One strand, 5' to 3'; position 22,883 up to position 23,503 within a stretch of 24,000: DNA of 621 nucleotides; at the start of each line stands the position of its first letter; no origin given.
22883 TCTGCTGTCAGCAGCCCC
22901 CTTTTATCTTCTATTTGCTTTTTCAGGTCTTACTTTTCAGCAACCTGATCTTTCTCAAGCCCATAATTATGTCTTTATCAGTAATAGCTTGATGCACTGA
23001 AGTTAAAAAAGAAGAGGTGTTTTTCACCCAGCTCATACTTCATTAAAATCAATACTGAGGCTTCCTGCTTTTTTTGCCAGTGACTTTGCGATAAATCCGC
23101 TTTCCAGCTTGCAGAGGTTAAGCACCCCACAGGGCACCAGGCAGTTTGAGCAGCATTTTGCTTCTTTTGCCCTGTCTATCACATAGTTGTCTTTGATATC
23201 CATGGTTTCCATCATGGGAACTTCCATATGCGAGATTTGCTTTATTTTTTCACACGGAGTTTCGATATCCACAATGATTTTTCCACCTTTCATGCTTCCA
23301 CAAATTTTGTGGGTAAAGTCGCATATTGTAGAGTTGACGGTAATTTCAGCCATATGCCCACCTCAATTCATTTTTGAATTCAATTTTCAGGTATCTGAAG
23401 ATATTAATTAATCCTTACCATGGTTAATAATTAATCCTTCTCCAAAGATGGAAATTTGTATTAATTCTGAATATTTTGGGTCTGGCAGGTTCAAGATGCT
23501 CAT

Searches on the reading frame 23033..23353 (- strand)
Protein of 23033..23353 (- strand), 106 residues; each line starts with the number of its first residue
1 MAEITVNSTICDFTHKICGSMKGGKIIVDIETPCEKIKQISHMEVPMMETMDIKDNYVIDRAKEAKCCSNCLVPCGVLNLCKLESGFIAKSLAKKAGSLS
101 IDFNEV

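Call 5: search_protein_families(library=pfam, proteins=[window:23033-23353:-], max_evalue=0.1)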
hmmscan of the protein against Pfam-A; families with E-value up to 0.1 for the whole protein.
window:23033-23353:- (106 aa): 2 families
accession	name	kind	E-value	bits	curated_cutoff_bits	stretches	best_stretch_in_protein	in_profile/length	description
PF22263.1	DUF6951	-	5.8e-21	75.2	27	1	3-95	2-100/101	Family of unknown function (DUF6951)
PF00426.25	VP4_haemagglut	-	0.036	14.4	25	1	15-68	98-153/160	Outer Capsid protein VP4 (Hemagglutinin) Concanavalin-like domain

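Call 6: search_protein_families(library=ncbifam, proteins=[window:23033-23353:-], max_evalue=0.1)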
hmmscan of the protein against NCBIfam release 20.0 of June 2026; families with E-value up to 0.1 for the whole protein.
window:23033-23353:- (106 aa): 0 families

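Call 9: search_solved_structures(query=window:23033-23353:-, max_evalue=10)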
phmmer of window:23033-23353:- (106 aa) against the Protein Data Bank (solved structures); distinct sequences matched with E-value up to 10: 0.

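Call 10: find_homologous_proteins(query=window:23033-23353:-, max_evalue=0.001)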
Query window:23033-23353:- (106 aa): 98 proteins with E <= 0.001 among 98 candidates.
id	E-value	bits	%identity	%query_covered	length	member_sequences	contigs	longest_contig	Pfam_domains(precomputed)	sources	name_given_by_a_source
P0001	5.6e-64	230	100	100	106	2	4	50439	PF22263.2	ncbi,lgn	-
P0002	1.7e-60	219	92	100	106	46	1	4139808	PF22263.2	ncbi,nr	ncbi:DUF6951 family protein [Methanosarcina lacustris]|nr:hypothetical protein [Methanosarcina lacus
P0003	3.8e-58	211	92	100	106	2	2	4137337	PF22263.2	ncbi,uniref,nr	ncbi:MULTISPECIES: DUF6951 family protein [unclassified Methanosarcina]|uniref:DUF6951 family protei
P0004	8.0e-56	204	88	98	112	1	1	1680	PF22263.2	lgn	-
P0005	1.3e-55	203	86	100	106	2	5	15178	PF22263.2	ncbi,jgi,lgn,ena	-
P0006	3.8e-55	202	85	100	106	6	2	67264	PF22263.2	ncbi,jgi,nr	ncbi:TPA: hypothetical protein HA351_16010 [Methanosarcinaceae archaeon]|nr:hypothetical protein [Me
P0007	2.8e-53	196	83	97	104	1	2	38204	PF22263.2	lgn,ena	-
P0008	1.4e-52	194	82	100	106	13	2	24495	PF22263.2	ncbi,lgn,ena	-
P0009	1.6e-52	193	81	100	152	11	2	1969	PF22263.2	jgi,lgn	jgi:hypothetical protein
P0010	2.5e-52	193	83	100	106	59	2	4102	PF22263.2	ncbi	-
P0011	4.4e-51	189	81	100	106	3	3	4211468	PF22263.2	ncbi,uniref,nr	ncbi:hypothetical protein MSMTP_0619 [Methanosarcina sp. MTP4]|uniref:DUF6951 family protein n=1 Tax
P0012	4.7e-51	189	81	100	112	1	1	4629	PF22263.2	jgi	-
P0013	5.4e-51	189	81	100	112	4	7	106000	PF22263.2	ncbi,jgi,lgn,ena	jgi:hypothetical protein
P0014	1.9e-50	187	79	100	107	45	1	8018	PF22263.2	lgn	-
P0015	2.9e-50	186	76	100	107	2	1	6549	PF22263.2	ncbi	-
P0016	3.5e-50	186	79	100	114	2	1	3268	PF22263.2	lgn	-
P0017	4.5e-50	186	79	100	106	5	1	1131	PF22263.2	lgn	-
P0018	8.1e-50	185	79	100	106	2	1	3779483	PF22263.2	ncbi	ncbi:MAG: hypothetical protein AB9861_07110 [Methanosarcina sp.]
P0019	9.8e-50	184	78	100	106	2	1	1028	PF22263.2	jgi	jgi:hypothetical protein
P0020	1.2e-49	184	79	100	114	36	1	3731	PF22263.2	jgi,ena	-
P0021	1.5e-49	184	79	100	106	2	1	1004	PF22263.2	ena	-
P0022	1.6e-49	184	75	100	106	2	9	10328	PF22263.2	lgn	-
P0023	1.6e-49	184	78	100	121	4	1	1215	PF22263.2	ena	-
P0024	1.7e-49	184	78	100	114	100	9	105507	PF22263.2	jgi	jgi:hypothetical protein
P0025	2.4e-49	183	75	100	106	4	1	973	PF22263.2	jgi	-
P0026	3.6e-49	183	77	100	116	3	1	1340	PF22263.2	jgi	jgi:hypothetical protein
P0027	5.2e-49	182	77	100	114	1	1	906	PF22263.2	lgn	-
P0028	5.8e-49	182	77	99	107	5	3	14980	PF22263.2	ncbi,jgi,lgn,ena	jgi:hypothetical protein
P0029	5.9e-49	182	78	100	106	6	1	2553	PF22263.2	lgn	-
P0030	7.5e-49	182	79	98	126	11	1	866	PF22263.2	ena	-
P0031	8.7e-49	181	77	100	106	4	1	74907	PF22263.2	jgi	-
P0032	1.0e-48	181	78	98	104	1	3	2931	PF22263.2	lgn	-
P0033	1.4e-48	181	75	99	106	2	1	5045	PF22263.2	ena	-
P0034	2.4e-48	180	78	98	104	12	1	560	PF22263.2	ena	-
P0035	3.7e-48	179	74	100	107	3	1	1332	PF22263.2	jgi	jgi:hypothetical protein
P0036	7.5e-48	178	77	100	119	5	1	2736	PF22263.2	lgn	-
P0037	1.0e-47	178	75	100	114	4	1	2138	PF22263.2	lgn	-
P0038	1.1e-47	178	77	99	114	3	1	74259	PF22263.2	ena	-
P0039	1.6e-47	177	75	100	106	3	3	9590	PF22263.2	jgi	jgi:hypothetical protein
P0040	1.6e-47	177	76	100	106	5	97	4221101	PF22263.2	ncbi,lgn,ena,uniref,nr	ncbi:MAG: hypothetical protein AAGU10_11945 [Methanosarcina mazei]|uniref:Uncharacterized protein n=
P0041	1.9e-47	177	74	100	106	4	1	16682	PF22263.2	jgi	-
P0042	2.3e-47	177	73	97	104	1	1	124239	PF22263.2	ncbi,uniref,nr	ncbi:hypothetical protein J2755_002170 [Methanohalophilus levihalophilus]|uniref:DUF6951 family prot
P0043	6.5e-47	175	76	100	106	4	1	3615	PF22263.2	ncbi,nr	ncbi:MAG: hypothetical protein EHM20_13050 [Alphaproteobacteria bacterium]|nr:MAG: hypothetical prot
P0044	8.2e-47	175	75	100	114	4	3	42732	PF22263.2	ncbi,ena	-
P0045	1.6e-46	174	73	97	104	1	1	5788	PF22263.2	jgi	-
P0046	2.0e-46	174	73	100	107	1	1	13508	PF22263.2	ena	-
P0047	3.4e-46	173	73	97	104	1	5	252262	PF22263.2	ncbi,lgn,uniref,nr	ncbi:hypothetical protein [Methanohalophilus sp.]|uniref:DUF6951 family protein n=1 Tax=Methanohalop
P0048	4.2e-46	173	78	96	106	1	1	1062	PF22263.2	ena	-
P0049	5.9e-46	172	73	100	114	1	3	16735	PF22263.2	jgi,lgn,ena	-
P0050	6.9e-46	172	75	97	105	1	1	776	PF22263.2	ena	-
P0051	7.6e-46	172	74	100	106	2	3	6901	PF22263.2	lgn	-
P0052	1.5e-45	171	73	100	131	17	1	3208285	PF22263.2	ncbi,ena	-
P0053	3.7e-45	170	71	100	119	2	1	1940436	PF22263.2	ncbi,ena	-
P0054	4.6e-45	169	70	100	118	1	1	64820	PF22263.2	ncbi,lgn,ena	-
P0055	1.2e-44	168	72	100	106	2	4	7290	PF22263.2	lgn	-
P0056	1.7e-44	168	73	100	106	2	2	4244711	PF22263.2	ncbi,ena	-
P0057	2.5e-44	167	69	98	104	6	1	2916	PF22263.2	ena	-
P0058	3.0e-44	167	70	100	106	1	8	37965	PF22263.2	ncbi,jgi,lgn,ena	-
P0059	3.0e-44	167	72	100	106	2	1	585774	PF22263.2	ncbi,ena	-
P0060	3.0e-44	167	71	95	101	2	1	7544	PF22263.2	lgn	-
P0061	4.9e-44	166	70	100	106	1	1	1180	PF22263.2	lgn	-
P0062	2.3e-43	164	69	100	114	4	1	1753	PF22263.2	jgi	jgi:hypothetical protein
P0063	2.3e-43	164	69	100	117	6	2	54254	PF22263.2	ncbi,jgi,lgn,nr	ncbi:MAG: hypothetical protein PWQ44_343 [Methanolobus sp.]|jgi:hypothetical protein|nr:hypothetical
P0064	1.7e-42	161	72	95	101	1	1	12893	PF22263.2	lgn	-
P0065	8.0e-42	159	68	97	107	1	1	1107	PF22263.2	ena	-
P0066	4.9e-41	157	70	97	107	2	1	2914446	PF22263.2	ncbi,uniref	ncbi:hypothetical protein V7O62_02465 [Methanolobus sp. ZRKC2]|uniref:DUF6951 family protein n=1 Tax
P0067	1.1e-40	155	66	100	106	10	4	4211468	PF22263.2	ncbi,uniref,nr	ncbi:hypothetical protein MSMTP_0622 [Methanosarcina sp. MTP4]|uniref:DUF6951 family protein n=1 Tax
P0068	4.4e-40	154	66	97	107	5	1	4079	PF22263.2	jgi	jgi:hypothetical protein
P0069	8.8e-40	153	63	97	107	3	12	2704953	PF22263.2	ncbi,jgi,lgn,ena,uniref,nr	ncbi:hypothetical protein HWN40_07135 [Methanolobus zinderi]|jgi:hypothetical protein|uniref:Unchara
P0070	1.6e-39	152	66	97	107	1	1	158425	PF22263.2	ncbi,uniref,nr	ncbi:DUF6951 family protein [Methanolobus halotolerans]|uniref:Uncharacterized protein n=1 Tax=Metha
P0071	1.8e-39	151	66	96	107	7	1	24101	PF22263.2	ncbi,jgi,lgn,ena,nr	ncbi:MAG: hypothetical protein RBT65_10880 [Methanolobus sp.]|nr:hypothetical protein [Methanolobus 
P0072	3.1e-39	151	64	96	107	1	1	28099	PF22263.2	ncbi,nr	ncbi:MAG: hypothetical protein SCH66_06780 [Methanolobus sp.]|nr:hypothetical protein [Methanolobus 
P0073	3.2e-39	151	65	97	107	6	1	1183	PF22263.2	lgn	-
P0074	5.0e-39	150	63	97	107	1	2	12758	PF22263.2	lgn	-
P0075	1.4e-38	149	61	98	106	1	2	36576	PF22263.2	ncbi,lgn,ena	-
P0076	4.1e-38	147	63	97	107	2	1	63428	PF22263.2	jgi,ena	-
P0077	4.2e-38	147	80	79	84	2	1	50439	PF22263.2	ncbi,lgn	-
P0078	4.8e-38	147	61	98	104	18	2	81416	PF22263.2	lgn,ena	-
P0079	9.2e-38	146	59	99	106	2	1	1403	PF22263.2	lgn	-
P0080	2.5e-37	145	63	97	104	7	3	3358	PF22263.2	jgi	jgi:hypothetical protein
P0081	3.2e-37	144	61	97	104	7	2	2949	PF22263.2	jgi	jgi:hypothetical protein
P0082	4.2e-37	144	61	97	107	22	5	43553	PF22263.2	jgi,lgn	-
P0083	4.4e-37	144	71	86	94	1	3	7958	PF22263.2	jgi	jgi:hypothetical protein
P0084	1.3e-36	142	73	80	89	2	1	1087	PF22263.2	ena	-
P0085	1.4e-36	142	60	98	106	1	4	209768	PF22263.2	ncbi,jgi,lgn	jgi:hypothetical protein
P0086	1.5e-36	142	74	80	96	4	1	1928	PF22263.2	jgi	jgi:hypothetical protein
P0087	4.2e-36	141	59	98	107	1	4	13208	PF22263.2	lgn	-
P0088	5.2e-36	140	79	81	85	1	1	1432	PF22263.2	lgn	-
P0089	7.0e-36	140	60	98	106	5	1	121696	PF22263.2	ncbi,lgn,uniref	ncbi:MAG: hypothetical protein WBL02_00405 [Methanomethylovorans sp.]|uniref:DUF6951 family protein 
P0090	1.6e-35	139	55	98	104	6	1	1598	PF22263.2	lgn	-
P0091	1.4e-34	136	58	96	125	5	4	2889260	PF22263.2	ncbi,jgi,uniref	ncbi:DUF6951 family protein [Methanolobus sp. WCC5]|jgi:hypothetical protein|uniref:DUF6951 family p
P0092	3.3e-34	135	60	96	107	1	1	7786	PF22263.2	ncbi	-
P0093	8.4e-34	133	60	97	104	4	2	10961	PF22263.2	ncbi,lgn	-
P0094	2.9e-33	132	54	99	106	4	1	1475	PF22263.2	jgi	jgi:hypothetical protein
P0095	5.9e-29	118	68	72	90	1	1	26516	PF22263.2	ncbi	-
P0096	1.9e-28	116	64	80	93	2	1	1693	PF22263.2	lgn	-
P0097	7.9e-26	108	81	58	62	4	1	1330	PF22263.2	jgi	jgi:hypothetical protein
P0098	5.6e-22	95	67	60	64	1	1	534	PF22263.2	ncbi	-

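Call 16: find_related_loci(query=A1, collection=genome_contigs, flank=5000)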
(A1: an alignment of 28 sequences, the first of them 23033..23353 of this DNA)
Query A1 (106 aa) in genome_contigs; peptide patterns used: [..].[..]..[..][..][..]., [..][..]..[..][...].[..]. (x = any residue, [..] = any of these).
200 stretches matched a pattern; 133 encode a relative of the query (tblastn E <= 1e-3); the best 80 are kept; 77 distinct loci.
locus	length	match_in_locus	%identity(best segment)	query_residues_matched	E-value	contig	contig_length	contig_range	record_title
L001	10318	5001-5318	96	1-106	2e-65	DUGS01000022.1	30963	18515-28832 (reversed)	MAG TPA_asm: Methanosarcina sp. isolate UBA10923 contig_3600, whole genome shotgun sequence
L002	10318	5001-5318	92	1-106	3e-63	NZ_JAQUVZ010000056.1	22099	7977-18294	MAG: Methanosarcina sp. isolate STD2_179 NODE_8506_length_22099_cov_18.490715_Sandtown_D2, whole genome shotgun sequence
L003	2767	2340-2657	92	1-106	6e-63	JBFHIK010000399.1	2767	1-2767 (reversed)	MAG: Methanosarcina sp. isolate Mix_sand07.2021.05.G.36 k141_1004833_length_2767_cov_9.0000, whole genome shotgun sequen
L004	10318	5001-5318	90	1-106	2e-62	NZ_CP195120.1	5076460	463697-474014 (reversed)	Methanosarcina sp. T3 chromosome, complete genome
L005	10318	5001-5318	90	1-106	2e-61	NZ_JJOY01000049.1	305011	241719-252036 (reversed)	Methanosarcina sp. 2.H.T.1A.6 scaffold2_1_size305656-refined, whole genome shotgun sequence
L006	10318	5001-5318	87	1-106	2e-59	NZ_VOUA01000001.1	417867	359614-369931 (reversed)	Methanosarcina sp. KYL-1 SEQ01, whole genome shotgun sequence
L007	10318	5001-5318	86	1-106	3e-59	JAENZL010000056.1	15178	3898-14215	MAG: Methanobacteriota archaeon isolate BM5_bin.6 BM5_bin6_NODE_779_length_15178_cov_306.223831, whole genome shotgun se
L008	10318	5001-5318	85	1-106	8e-59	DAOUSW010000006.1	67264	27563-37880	MAG TPA_asm: Methanosarcinaceae archaeon isolate CSMAG_556 CSMAG_556_k127_1008299_length_67264_cov_70.0000, whole genome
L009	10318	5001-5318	81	1-106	1e-56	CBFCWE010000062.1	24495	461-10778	MAG TPA_asm: uncultured Methanosarcina sp. isolate ERR13917544_concoct_37 genome assembly, contig: ERZ26802894.645, whol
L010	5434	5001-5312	82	1-104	1e-56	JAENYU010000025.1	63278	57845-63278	MAG: Methanobacteriota archaeon isolate BL5_bin.6 BL5_bin6_NODE_161_length_63278_cov_260.902773, whole genome shotgun se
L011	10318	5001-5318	81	1-106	3e-56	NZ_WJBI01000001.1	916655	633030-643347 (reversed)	Methanosarcina sp. DH2 Scaffold_100, whole genome shotgun sequence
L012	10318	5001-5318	82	1-106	2e-56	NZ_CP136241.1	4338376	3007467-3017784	Methanosarcina hadiensis strain TD41E1-1 chromosome, complete genome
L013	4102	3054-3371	82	1-106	1e-56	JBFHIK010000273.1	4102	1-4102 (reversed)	MAG: Methanosarcina sp. isolate Mix_sand07.2021.05.G.36 k141_85689_length_4102_cov_9.1159, whole genome shotgun sequence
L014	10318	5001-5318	81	1-106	2e-55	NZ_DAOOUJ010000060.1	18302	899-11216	MAG: Methanosarcina sp. isolate AMR_MDS_2470 NODE_2084_length_18302_cov_19.130652, whole genome shotgun sequence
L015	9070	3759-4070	82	1-104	1e-55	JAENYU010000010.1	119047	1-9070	MAG: Methanobacteriota archaeon isolate BL5_bin.6 BL5_bin6_NODE_75_length_119047_cov_269.123462, whole genome shotgun se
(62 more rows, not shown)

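Call 18: predict_structure(alignment_id=A1)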
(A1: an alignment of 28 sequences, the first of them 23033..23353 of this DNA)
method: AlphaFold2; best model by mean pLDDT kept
length: 106 residues; sequences in the alignment: 28
mean_pLDDT: 89.3   pTM: 0.82
mean pLDDT of the five models: 89.3, 87.5, 83.7, 83.2, 82.5
residues with pLDDT >= 90: 61; 70-90: 44; 50-70: 1; < 50: 0
segments of 3 or more residues with pLDDT < 50: none
pLDDT, mean of each block of 10 residues (from residue 1): 87 93 94 95 92 86 92 92 88 80 77
secondary structure, 60 per line:
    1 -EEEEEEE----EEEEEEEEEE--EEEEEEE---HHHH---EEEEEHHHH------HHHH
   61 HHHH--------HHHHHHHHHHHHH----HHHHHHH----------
elements in order: E2-8 E13-22 E25-31 H35-38 E42-46 H47-50 H57-64 H73-85 H90-96

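Call 20: search_protein_representatives(alignment_id=A1)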
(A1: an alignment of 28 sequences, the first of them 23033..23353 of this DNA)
Query: 28 sequences, 106 profile positions. Proteins with E-value up to 0.001 (for the whole library): 142; up to 1e-10: 43; up to 1e-30: 5. The best 142 are listed.
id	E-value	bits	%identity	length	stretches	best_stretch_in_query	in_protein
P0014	1.1e-51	189.2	-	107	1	2-106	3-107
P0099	2.6e-43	162.3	-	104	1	1-103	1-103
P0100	1.6e-40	153.4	-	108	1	1-105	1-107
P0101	2.0e-39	149.8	-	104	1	1-104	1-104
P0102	5.3e-34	132.4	-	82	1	1-78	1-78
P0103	3.1e-30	120.2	-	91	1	14-104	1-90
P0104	3.6e-30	120.1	-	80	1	28-105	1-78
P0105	3.4e-27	110.5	-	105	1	1-104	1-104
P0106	5.9e-26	106.5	-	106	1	1-105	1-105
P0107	4.8e-20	87.5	-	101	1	7-103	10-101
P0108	2.3e-18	82.1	-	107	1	4-106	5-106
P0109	9.2e-18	80.2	-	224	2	2-101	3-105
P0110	1.5e-17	79.5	-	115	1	1-89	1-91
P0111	8.7e-17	77.0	-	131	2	1-76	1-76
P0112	1.3e-16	76.4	-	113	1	2-104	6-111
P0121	5.7e-14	68.0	-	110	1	2-105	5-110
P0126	4.2e-13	65.2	-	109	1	2-104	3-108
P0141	1.5e-10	57.0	-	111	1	2-103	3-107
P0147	6.9e-10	54.8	-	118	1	2-105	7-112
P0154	4.2e-09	52.3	-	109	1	2-105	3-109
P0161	1.0e-07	47.9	-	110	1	2-104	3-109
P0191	1.9e-05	40.6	-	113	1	1-106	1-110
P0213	1.6e-04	37.6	-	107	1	2-104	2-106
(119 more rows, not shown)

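Call 24: fold_search(model_id=the predicted structure, library=pdb)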
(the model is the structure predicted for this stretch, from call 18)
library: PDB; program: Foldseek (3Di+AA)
matches with E <= 10: 76; with E <= 0.001: 0
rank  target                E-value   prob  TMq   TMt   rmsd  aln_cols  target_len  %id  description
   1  5uft                  8.0e-01  0.57  0.49  0.39   5.3       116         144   15  Crystal Structure of a Nitrogen-fixing NifU-like protein (N-terminal) from Brucella abortus (released 2017-01-25)
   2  8chv_D                1.2e+00  0.20  0.35  0.28   7.4        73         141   11  Crystal structure of human PURA (fragment Glu57-Glu212, PUR repeat I and II) R140P mutant (released 2024-02-21)
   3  9hmu_A                1.9e+00  0.08  0.21  0.12   4.6        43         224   19  DUF4465 domain containing protein in complex with vitamin B12. (released 2025-01-15)
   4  8rbo_B                2.4e+00  0.03  0.21  0.04  12.4       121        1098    9  Cryo-EM structure of Pyrococcus furiosus apo form RNA polymerase contracted clamp conformation (released 2024-04-24)
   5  9wms_W                3.2e+00  0.06  0.21  0.06   5.9        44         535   14  Co-transcriptional histone H3K36 methylation complex containing RNA polymerase II elongation complex, Set2, and the up (released 2025-12-24)
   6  8cht_B                3.4e+00  0.12  0.33  0.26   4.2        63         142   14  Crystal structure of human PURA (fragment Glu57-Glu212, PUR repeat I and II) (released 2024-02-21)
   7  9hmu_B                3.6e+00  0.03  0.21  0.12   7.4        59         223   17  DUF4465 domain containing protein in complex with vitamin B12. (released 2025-01-15)
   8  8env_G                3.9e+00  0.20  0.30  0.31   3.2        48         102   14  In situ cryo-EM structure of Pseudomonas phage E217 tail baseplate in C6 map (released 2023-07-26)
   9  8p4w                  4.1e+00  0.20  0.27  0.24   2.7        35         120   11  Lactobacillus plantarum LpdD mutant - H35A (released 2024-06-12)
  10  9dxi_B                4.1e+00  0.13  0.28  0.21   3.2        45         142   18  Crystal structure of dimer Caenorhabditis elegans lipid binding protein 3 (LBP-3) (released 2025-01-22)
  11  6jjs                  4.4e+00  0.15  0.28  0.24   2.7        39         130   13  Crystal structure of an enzyme from Penicillium herquei in condition2 (released 2020-01-01)
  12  9efk_M                4.4e+00  0.12  0.24  0.04   2.6        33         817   18  Cryo-EM structure of the portal-tail complex of LME-1 phage (released 2025-04-16)
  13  5wce_B                4.4e+00  0.06  0.22  0.08   7.7        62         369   18  Caulobacter crescentus pol III beta (released 2017-07-26)
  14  4efg_A                4.4e+00  0.06  0.22  0.18   6.8        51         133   12  Crystal Structure of the Q108K:K40L:T51V:T53C:Y19W:R58W:T29L Mutant of Cellular Retinol Binding Protein Type II in Com (released 2012-12-26)
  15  3rsw_A                4.9e+00  0.10  0.23  0.19   2.4        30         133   20  Crystal Structure of Heart Fatty Acid Binding Protein (FABP3) (released 2012-05-16)
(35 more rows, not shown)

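Call 26: search_solved_structures(query=A2, max_evalue=10, show_alignments=3)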
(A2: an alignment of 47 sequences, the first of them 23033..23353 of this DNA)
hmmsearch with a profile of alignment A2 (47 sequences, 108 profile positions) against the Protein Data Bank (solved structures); distinct sequences matched with E-value up to 10: 2.
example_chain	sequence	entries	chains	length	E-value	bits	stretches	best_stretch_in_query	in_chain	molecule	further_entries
5ngm_A1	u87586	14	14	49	0.22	14.6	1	1-42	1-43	50S ribosomal protein L33 | 50S ribosomal protein L33 1 | Large ribosomal subunit protein bL33A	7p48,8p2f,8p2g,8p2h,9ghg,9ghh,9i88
5tcu_LS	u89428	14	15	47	0.54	13.3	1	4-42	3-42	50S ribosomal protein L33 1 | 50S ribosomal protein L33 | Large ribosomal subunit protein bL33B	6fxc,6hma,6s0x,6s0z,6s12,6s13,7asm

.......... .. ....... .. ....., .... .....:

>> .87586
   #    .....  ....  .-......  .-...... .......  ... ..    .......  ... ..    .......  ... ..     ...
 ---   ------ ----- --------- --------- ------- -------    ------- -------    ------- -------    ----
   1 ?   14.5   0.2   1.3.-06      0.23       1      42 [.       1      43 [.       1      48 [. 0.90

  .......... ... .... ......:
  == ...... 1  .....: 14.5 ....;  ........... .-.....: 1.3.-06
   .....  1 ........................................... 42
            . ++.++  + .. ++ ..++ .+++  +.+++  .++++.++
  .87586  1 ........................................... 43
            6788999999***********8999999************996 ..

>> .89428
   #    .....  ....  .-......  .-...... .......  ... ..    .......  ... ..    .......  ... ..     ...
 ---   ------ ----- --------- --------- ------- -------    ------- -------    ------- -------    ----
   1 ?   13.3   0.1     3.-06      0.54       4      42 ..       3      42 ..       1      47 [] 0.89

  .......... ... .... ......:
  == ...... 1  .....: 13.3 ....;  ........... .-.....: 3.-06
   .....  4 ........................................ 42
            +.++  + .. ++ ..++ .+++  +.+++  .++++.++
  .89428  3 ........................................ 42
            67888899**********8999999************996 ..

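Call 27: search_protein_families(library=pfam, alignment_id=A2, max_evalue=10)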
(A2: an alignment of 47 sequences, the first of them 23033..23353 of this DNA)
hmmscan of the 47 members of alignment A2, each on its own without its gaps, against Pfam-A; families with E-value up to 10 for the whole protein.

A. member 1, window:23033-23353:- (106 aa): 2 families
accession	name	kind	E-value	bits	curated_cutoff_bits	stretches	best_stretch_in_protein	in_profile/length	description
PF22263.1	DUF6951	-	5.8e-21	75.2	27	1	3-95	2-100/101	Family of unknown function (DUF6951)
PF00426.25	VP4_haemagglut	-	0.036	14.4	25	1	15-68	98-153/160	Outer Capsid protein VP4 (Hemagglutinin) Concanavalin-like domain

B. families by the number of members that match (of 47 scanned): 17 families
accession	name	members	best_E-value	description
PF22263.1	DUF6951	47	2.9e-24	Family of unknown function (DUF6951)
PF16480.10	DUF5057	1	0.027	Domain of unknown function (DUF5057)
PF00426.25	VP4_haemagglut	1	0.036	Outer Capsid protein VP4 (Hemagglutinin) Concanavalin-like domain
PF03393.22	Matrix_Pneumo_N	1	0.039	Pneumovirus matrix protein N-terminal domain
PF19769.4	CPxCG_zf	1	0.04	CPxCG-related zinc finger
PF22288.1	DUF6963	1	0.042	Domain of unknown function (DUF6963)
PF18208.6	NES_C_h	1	0.044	Nicking enzyme C-terminal middle helical domain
PF10653.15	Phage-A118_gp45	1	0.045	Protein gp45 of Bacteriophage A118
PF05085.17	DUF685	1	0.05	Protein of unknown function (DUF685)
PF24638.1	KH_DEAH11_1st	1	0.058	DEAH11 eukaryotic type KH-domain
PF10029.15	DUF2271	1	0.069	Predicted periplasmic protein (DUF2271)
PF15632.11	ATPgrasp_Ter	1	0.075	ATP-grasp in the biosynthetic pathway with Ter operon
PF19563.4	DUF6085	1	0.076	Family of unknown function (DUF6085)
PF22311.1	DUF6970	1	0.081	Domain of unknown function (DUF6970)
PF06224.18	AlkZ-like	1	0.11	DNA glycosylase AlkZ-like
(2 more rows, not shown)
